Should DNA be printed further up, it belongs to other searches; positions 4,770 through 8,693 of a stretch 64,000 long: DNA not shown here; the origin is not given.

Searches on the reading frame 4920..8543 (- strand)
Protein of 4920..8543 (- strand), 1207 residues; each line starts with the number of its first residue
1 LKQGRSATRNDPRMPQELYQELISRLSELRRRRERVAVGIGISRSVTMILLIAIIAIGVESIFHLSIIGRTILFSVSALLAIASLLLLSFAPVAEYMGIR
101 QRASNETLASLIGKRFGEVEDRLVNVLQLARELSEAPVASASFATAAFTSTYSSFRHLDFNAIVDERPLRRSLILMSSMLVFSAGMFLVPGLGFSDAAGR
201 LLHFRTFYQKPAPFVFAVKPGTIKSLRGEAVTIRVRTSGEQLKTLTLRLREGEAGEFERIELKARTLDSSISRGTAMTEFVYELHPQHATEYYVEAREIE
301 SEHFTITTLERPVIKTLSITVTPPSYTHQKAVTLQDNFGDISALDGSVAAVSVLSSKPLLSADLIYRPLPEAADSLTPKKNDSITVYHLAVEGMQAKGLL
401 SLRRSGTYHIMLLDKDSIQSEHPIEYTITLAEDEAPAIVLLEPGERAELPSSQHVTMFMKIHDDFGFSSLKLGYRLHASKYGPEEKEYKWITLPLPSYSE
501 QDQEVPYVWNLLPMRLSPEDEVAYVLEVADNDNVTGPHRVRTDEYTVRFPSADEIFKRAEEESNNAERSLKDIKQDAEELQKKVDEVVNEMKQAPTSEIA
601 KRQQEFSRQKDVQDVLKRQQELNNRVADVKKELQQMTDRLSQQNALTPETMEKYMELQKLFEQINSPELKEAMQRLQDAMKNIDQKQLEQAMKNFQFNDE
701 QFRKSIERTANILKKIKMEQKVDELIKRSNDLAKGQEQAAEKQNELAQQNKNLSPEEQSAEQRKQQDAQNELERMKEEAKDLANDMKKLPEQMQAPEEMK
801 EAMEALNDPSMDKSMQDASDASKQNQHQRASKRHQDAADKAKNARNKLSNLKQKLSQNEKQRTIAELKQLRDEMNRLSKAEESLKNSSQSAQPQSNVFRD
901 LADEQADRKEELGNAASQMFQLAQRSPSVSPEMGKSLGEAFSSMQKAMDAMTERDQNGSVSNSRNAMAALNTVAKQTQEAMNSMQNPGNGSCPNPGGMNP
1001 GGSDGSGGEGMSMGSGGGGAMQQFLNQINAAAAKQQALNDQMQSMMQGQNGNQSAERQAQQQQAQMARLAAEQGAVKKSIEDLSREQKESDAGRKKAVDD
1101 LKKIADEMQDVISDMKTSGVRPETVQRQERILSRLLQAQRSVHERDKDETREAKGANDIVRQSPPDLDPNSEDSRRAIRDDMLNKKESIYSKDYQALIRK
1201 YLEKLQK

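Call 67: search_protein_families(library=pfam, proteins=[window:4920-8543:-], max_evalue=0.001)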
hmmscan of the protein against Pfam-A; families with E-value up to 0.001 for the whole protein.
window:4920-8543:- (1207 aa): 1 family
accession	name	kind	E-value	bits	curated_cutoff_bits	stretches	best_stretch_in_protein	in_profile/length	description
PF13779.11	DUF4175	-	2e-27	96.1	27.3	1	320-998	189-753/825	Domain of unknown function (DUF4175)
